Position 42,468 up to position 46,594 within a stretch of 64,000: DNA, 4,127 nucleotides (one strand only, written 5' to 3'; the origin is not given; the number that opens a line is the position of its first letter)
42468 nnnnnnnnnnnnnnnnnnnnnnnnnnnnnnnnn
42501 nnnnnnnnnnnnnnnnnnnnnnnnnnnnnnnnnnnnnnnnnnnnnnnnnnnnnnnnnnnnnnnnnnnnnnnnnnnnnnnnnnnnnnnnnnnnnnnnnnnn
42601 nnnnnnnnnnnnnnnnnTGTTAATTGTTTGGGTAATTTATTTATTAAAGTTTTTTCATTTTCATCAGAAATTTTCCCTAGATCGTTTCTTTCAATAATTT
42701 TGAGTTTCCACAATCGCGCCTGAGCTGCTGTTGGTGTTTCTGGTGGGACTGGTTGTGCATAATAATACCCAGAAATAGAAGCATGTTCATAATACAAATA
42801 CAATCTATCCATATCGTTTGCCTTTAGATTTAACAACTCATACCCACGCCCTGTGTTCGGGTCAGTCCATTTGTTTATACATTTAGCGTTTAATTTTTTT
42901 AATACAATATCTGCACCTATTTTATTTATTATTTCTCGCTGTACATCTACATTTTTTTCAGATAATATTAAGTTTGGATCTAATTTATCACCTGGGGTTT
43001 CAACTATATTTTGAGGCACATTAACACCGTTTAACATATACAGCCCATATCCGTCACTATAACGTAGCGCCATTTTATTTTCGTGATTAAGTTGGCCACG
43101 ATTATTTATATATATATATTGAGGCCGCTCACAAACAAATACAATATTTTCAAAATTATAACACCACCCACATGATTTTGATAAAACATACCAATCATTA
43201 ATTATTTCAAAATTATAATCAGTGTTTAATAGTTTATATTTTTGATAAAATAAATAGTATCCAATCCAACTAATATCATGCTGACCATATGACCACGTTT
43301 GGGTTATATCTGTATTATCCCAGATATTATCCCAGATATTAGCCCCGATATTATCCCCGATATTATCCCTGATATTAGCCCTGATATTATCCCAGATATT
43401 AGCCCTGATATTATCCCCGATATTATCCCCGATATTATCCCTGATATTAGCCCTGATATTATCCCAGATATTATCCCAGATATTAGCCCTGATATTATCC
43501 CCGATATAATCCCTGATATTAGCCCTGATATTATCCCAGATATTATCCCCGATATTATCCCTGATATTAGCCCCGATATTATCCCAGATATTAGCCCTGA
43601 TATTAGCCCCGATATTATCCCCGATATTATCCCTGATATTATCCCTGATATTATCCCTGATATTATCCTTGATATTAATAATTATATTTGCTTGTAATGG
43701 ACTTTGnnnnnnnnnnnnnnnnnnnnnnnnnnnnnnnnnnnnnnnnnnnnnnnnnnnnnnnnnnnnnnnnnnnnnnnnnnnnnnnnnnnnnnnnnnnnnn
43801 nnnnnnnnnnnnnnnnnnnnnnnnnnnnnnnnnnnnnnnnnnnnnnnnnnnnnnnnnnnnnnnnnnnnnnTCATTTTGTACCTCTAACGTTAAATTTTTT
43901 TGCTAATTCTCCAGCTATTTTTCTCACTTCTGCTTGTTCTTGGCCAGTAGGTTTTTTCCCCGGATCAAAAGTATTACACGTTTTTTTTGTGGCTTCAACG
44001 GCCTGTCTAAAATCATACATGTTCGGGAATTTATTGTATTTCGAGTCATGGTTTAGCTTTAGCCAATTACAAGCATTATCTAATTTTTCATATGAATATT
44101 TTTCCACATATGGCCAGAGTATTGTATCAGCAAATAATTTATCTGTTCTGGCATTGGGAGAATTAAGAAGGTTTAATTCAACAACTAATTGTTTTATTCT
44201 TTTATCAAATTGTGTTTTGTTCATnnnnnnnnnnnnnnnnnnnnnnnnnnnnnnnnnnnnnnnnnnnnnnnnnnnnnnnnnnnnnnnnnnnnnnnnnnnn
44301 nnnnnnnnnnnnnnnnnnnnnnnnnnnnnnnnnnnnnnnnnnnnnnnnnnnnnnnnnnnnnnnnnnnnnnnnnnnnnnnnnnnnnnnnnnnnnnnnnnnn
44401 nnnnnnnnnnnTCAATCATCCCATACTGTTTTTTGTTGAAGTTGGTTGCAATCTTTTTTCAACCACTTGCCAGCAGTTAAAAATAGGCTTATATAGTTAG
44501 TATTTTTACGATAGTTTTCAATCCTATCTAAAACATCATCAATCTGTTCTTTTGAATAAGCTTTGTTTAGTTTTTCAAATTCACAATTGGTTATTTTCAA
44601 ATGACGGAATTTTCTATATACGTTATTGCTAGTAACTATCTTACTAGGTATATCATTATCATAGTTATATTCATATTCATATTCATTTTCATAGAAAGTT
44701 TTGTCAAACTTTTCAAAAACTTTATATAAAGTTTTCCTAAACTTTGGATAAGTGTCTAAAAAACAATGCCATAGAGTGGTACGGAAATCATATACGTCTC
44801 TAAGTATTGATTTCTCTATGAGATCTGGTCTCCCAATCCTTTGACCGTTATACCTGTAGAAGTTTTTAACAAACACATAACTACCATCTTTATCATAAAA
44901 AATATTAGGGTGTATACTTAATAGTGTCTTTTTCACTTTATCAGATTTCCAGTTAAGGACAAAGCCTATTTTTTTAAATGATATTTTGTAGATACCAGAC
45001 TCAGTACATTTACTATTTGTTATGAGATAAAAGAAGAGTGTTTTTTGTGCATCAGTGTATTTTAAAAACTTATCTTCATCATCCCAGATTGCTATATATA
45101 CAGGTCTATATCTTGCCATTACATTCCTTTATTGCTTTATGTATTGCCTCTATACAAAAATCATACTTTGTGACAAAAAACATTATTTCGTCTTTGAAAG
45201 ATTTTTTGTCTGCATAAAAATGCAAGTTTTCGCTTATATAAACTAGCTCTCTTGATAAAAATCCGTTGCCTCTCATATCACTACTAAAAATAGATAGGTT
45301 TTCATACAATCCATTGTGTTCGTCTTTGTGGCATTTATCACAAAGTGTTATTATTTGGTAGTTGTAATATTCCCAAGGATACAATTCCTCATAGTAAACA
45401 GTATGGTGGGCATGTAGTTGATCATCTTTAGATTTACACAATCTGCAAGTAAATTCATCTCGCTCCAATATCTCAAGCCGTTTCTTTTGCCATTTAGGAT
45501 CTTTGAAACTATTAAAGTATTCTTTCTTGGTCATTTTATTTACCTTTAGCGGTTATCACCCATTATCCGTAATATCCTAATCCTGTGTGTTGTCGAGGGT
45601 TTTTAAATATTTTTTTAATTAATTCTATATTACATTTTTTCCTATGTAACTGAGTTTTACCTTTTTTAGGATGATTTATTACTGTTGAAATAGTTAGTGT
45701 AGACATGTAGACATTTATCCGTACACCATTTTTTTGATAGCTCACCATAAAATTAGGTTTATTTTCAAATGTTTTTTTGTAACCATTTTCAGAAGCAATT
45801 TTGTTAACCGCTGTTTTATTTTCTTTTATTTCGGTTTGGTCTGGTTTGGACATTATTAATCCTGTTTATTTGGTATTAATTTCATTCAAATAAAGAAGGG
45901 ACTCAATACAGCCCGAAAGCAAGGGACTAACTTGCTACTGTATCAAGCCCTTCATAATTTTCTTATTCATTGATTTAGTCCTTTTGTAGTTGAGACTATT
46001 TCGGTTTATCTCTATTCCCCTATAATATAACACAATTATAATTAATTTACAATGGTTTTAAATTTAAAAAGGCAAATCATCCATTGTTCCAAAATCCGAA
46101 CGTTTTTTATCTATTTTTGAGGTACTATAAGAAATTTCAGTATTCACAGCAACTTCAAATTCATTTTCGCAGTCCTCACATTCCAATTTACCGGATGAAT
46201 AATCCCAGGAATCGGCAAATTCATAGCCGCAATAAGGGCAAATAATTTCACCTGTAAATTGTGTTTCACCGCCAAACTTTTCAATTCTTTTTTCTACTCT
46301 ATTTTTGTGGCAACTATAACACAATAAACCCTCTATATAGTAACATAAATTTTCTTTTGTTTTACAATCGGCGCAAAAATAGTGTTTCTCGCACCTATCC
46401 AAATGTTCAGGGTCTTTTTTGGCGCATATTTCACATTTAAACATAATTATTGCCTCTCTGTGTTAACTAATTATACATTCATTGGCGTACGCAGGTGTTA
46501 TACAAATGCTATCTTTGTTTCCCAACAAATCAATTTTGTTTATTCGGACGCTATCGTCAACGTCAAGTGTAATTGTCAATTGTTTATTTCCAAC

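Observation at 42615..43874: About 30 copies of a strict 12-bp / 4-residue tandem repeat ([W/G/R][D/A]NI) inside a 419-aa early protein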

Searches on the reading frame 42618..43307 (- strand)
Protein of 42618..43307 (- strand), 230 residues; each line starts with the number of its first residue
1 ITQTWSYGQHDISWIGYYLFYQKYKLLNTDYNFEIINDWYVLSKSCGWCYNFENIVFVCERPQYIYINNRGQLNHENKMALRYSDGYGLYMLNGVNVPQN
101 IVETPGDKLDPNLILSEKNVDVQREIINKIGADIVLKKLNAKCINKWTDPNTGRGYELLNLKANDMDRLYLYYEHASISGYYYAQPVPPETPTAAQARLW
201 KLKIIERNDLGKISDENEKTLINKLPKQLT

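Call 46: find_homologous_proteins(query=window:42618-43307:-, max_evalue=0.001)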
Query window:42618-43307:- (230 aa): 35 proteins with E <= 0.001 among 380 candidates.
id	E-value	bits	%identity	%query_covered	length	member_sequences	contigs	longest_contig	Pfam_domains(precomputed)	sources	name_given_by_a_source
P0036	1.5e-79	285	55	100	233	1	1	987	PF20530.4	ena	-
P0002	3.1e-74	267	51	98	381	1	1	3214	PF20530.4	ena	-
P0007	1.2e-72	262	52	97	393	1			PF20530.4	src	-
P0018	2.2e-70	255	55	88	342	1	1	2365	PF20530.4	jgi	jgi:hypothetical protein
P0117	3.1e-70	254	51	98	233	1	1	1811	PF20530.4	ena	-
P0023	5.0e-67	244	50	99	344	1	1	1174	PF20530.4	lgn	-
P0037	1.3e-63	233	50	98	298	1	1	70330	PF20530.4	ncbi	-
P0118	2.2e-62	229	50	96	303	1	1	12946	PF20530.4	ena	-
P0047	2.1e-60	222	49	93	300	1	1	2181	PF20530.4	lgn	-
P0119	1.0e-58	217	47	98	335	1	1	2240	PF20530.4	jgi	jgi:hypothetical protein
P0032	4.1e-58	215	53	86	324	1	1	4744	PF20530.4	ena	-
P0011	1.2e-57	213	58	69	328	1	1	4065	PF20530.4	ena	-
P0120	2.9e-56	209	48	93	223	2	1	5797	PF20530.4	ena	-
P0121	7.4e-56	207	46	99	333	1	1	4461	PF20530.4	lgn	-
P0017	3.1e-55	205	50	86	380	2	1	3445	PF20530.4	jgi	-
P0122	3.4e-55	205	52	79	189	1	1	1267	PF20530.4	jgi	jgi:hypothetical protein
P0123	1.8e-54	203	57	71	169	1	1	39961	PF20530.4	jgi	-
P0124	3.8e-53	198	49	86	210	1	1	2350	PF20530.4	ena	-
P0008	9.4e-53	197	55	70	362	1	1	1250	PF20530.4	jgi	-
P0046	3.2e-49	185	44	92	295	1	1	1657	PF20530.4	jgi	-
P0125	1.2e-48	184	46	90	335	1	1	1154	PF20530.4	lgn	-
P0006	2.4e-47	179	45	86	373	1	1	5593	PF20530.4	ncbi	-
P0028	7.5e-46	174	42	86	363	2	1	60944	PF20530.4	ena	-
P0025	6.3e-45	171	45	87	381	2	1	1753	PF20530.4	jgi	-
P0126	2.9e-44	169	42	85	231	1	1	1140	PF20530.4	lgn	-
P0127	5.3e-43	165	50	75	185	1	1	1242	PF20530.4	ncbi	-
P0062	1.2e-42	164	44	85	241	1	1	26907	PF20530.4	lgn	-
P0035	2.0e-42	163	43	87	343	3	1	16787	PF20530.4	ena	-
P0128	3.1e-42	163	42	86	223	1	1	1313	PF20530.4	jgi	-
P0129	3.1e-42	163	39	87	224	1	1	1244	PF20530.4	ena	-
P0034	5.8e-41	158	56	57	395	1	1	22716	PF20530.4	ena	-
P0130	3.0e-37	146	59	47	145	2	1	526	PF20530.4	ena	-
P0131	9.5e-29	118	50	48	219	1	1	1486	PF20530.4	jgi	jgi:hypothetical protein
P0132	2.5e-22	97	45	53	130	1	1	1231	PF20530.4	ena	-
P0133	6.6e-10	57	35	54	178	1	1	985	PF20530.4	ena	-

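Call 54: search_protein_representatives(alignment_id=A2)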
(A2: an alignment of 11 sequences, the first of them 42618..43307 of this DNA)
Query: 11 sequences, 228 profile positions. Proteins with E-value up to 0.001 (for the whole library): 9539; up to 1e-10: 5903; up to 1e-30: 1091. The best 150 are listed.
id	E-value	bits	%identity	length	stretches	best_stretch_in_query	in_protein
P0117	1.3e-108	378.4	-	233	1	1-227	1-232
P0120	2.4e-92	325.1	-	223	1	1-227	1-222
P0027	4.9e-83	294.6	-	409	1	3-227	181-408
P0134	1.3e-80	286.7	-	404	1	2-210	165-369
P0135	1.7e-77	276.5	-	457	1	2-215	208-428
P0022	2.1e-76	273.0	-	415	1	2-215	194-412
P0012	2.3e-72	259.7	-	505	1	4-209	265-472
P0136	1.1e-70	254.2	-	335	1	9-227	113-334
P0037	2.1e-70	253.3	-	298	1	6-227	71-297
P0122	2.3e-69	250.0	-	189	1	49-228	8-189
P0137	6.2e-66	238.7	-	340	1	1-206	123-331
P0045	6.2e-66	238.7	-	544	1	6-227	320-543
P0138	4.2e-65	236.0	-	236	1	9-209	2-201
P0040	5.2e-65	235.7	-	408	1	2-227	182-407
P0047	5.4e-65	235.6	-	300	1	11-228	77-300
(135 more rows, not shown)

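Call 68: search_solved_structures(query=A2, max_evalue=10)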
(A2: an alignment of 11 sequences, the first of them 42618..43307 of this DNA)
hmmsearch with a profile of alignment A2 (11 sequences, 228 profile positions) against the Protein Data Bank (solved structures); distinct sequences matched with E-value up to 10: 1.
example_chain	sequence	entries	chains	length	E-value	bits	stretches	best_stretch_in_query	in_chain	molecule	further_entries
7kbq_A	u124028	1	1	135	0.51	13.2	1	102-153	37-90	DE NOVO DESIGNED OR689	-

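Call 83: find_related_loci(query=A2, collection=genome_contigs, flank=3000)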
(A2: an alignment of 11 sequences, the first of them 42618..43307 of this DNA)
Query A2 (230 aa) in genome_contigs; peptide patterns used: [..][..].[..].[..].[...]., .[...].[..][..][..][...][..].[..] (x = any residue, [..] = any of these).
58 stretches matched a pattern; 14 encode a relative of the query (tblastn E <= 1e-3); 14 distinct loci.
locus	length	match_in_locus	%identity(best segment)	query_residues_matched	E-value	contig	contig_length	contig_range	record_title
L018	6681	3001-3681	41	1-230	6e-52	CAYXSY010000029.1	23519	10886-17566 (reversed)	MAG TPA_asm: uncultured Planctomycetales bacterium isolate binchicken_co117_51 genome assembly, contig: NODE_4078_length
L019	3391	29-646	44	1-199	2e-49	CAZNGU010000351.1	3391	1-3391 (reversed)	MAG TPA_asm: uncultured Methylomarinum sp. isolate SRP128015_co1_182 genome assembly, contig: NODE_54204_length_3391_cov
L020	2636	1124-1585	45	53-204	1e-39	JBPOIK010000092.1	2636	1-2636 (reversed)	MAG: Planctomycetota bacterium isolate MAG_549 c_000000542726, whole genome shotgun sequence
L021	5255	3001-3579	40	7-206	7e-34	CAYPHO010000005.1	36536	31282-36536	MAG TPA_asm: uncultured Treponemataceae bacterium isolate SRP192927_co6_65 genome assembly, contig: NODE_1923_length_365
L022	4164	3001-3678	35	2-230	7e-31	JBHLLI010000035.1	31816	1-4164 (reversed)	MAG: Candidatus Hermodarchaeota archaeon isolate DZ1M.434 DZ1M.434@4384, whole genome shotgun sequence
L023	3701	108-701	35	3-201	7e-30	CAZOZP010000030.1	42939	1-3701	MAG TPA_asm: uncultured Melioribacteraceae bacterium isolate binchicken_co190_134 genome assembly, contig: NODE_1850_len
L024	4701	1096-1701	33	7-197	2e-29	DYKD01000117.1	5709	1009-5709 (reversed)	MAG TPA_asm: Brevinema andersonii isolate SulCav_AS07-7_42_24 SulCav_AS07_7_12797_length_5709_cov_18_013088, whole genom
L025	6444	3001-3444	36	38-201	1e-28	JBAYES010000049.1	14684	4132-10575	MAG: Candidatus Omnitrophota bacterium isolate SO_2016_CLC_T2_83 scaffold04291_PH3_Jul20_2016, whole genome shotgun sequ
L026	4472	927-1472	31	16-202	3e-23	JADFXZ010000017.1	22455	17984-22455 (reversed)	MAG: Nitrospirae bacterium isolate nDJH5bin4 nDJH5_bin4_NODE_179_length_22455_cov_6.463527, whole genome shotgun sequenc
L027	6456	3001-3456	33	52-208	5e-23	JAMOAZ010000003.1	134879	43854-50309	MAG: Nitrospirota bacterium isolate MYC-10 scaffold3, whole genome shotgun sequence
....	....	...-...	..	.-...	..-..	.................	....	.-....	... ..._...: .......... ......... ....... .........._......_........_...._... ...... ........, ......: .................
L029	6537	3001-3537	31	16-185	1e-20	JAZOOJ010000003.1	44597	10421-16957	MAG: Clostridia bacterium isolate T1900045631_YK20190325.MAGScoT_cleanbin_000010 SGB_8057_k141_926482, whole genome shot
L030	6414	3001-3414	37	64-201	5e-19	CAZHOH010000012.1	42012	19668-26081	MAG TPA_asm: Candidatus Woesearchaeota archaeon isolate SRP141376_co4_235 genome assembly, contig: NODE_1629_length_4201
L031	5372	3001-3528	30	38-204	2e-18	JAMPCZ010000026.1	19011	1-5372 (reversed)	MAG: Muribaculaceae bacterium isolate NALB_7821b_15 Scaffold_#26__SCF_026___19011_bp, whole genome shotgun sequence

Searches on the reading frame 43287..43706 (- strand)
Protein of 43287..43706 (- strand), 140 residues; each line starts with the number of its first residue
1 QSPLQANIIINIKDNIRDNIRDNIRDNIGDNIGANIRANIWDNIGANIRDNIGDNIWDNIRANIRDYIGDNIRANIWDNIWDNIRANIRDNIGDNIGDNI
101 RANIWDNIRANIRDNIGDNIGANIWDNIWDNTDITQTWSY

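Call 67: predict_structure(alignment_id=A3)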
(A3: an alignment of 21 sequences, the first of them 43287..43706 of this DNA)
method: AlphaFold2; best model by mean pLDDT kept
length: 140 residues; sequences in the alignment: 21
mean_pLDDT: 68.7   pTM: 0.29
mean pLDDT of the five models: 68.7, 67.0, 63.6, 57.0, 52.1
residues with pLDDT >= 90: 1; 70-90: 47; 50-70: 89; < 50: 3
segments of 3 or more residues with pLDDT < 50: none
pLDDT, mean of each block of 10 residues (from residue 1): 83 86 76 72 68 66 66 64 64 61 67 66 69 55
secondary structure, 60 per line:
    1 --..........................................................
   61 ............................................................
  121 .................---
elements in order: H3-137

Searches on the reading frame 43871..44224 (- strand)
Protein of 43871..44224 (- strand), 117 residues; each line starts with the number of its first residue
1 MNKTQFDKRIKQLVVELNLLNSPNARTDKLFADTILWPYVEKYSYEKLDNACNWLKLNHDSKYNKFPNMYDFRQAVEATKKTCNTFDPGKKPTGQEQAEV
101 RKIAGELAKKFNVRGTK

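Call 18: search_protein_families(library=phrogs, proteins=[window:43871-44224:-], max_evalue=0.001)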
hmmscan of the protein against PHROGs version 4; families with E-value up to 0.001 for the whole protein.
window:43871-44224:- (117 aa): 0 families

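Call 19: search_protein_families(library=pfam, proteins=[window:43871-44224:-], max_evalue=0.001)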
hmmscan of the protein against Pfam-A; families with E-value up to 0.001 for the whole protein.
window:43871-44224:- (117 aa): 0 families

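Call 38: search_protein_families(library=padloc, proteins=[window:43871-44224:-], max_evalue=0.01)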
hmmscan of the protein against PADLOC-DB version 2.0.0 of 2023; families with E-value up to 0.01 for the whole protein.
window:43871-44224:- (117 aa): 0 families

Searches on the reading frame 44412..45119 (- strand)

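Call 18: search_protein_families(library=phrogs, proteins=[window:44412-45119:-], max_evalue=0.001)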
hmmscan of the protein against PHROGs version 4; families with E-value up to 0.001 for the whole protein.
window:44412-45119:- (235 aa): 3 families
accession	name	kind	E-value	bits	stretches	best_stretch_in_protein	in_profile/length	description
phrog_6251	-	DNA, RNA and nucleotide metabolism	2.7e-15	57.6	1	1-141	1-141/284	replisome organizer DnaA-like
phrog_1701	-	DNA, RNA and nucleotide metabolism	3.3e-15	57.7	1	1-111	1-115/323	DnaD-like helicase loader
phrog_25711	-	unknown function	1.1e-05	26.7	1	1-93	3-97/164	-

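Call 19: search_protein_families(library=pfam, proteins=[window:44412-45119:-], max_evalue=0.001)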
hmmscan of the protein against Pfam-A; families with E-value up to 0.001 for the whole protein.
window:44412-45119:- (235 aa): 0 families

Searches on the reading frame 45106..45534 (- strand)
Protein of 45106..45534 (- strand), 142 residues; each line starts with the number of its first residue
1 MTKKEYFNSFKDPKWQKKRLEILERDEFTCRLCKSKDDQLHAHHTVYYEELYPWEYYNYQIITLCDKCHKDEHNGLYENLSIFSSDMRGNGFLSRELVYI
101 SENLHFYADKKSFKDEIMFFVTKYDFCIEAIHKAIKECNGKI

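Call 18: search_protein_families(library=phrogs, proteins=[window:45106-45534:-], max_evalue=0.001)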
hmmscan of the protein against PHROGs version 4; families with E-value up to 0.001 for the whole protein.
window:45106-45534:- (142 aa): 11 families
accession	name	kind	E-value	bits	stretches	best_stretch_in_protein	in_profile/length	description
phrog_119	-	DNA, RNA and nucleotide metabolism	1.1e-14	55.2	1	2-75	178-257/443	HNH endonuclease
phrog_589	-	DNA, RNA and nucleotide metabolism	1.5e-09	38.9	1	8-73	72-139/179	HNH endonuclease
phrog_8446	-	DNA, RNA and nucleotide metabolism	2.2e-09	38.3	1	13-73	126-196/211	HNH endonuclease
phrog_144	-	DNA, RNA and nucleotide metabolism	4.6e-09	37.2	1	9-74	66-134/175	HNH endonuclease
phrog_5200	-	DNA, RNA and nucleotide metabolism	2.1e-07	32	1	9-80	22-92/154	HNH endonuclease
phrog_1271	-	DNA, RNA and nucleotide metabolism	3e-07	31.1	1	13-88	252-330/361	HNH endonuclease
phrog_5956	-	DNA, RNA and nucleotide metabolism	9.1e-07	29.6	1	9-78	40-113/138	HNH endonuclease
phrog_8048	-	DNA, RNA and nucleotide metabolism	1.8e-06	28.3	1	8-74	157-227/273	HNH endonuclease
phrog_7370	-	DNA, RNA and nucleotide metabolism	0.00011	23.3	1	19-75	33-86/115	HNH endonuclease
phrog_4581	-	head and packaging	0.0002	21.9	1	3-74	41-110/395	terminase small subunit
phrog_16986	-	unknown function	0.00037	21.1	1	16-123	9-117/248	-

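Call 19: search_protein_families(library=pfam, proteins=[window:45106-45534:-], max_evalue=0.001)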
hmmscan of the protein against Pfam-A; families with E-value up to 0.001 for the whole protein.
window:45106-45534:- (142 aa): 1 family
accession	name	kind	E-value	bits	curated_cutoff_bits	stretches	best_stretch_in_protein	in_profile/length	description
PF01844.29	HNH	-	0.00093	19.7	21.4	0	30-74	1-46/47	HNH endonuclease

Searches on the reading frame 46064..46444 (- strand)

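Call 18: search_protein_families(library=phrogs, proteins=[window:46064-46444:-], max_evalue=0.001)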
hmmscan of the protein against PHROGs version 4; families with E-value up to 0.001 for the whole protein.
window:46064-46444:- (126 aa): 3 families
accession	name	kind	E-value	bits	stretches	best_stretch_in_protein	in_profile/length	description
phrog_6504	-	unknown function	5.1e-14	53.2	1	61-111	2-59/61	-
phrog_14328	-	unknown function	6e-08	33.9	1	59-112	70-125/141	-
phrog_35669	-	unknown function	0.00033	22.2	1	69-112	7-57/111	-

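Call 60: search_protein_families(library=pfam, proteins=[window:46064-46444:-], max_evalue=0.001)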
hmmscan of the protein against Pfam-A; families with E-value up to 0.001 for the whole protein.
window:46064-46444:- (126 aa): 0 families
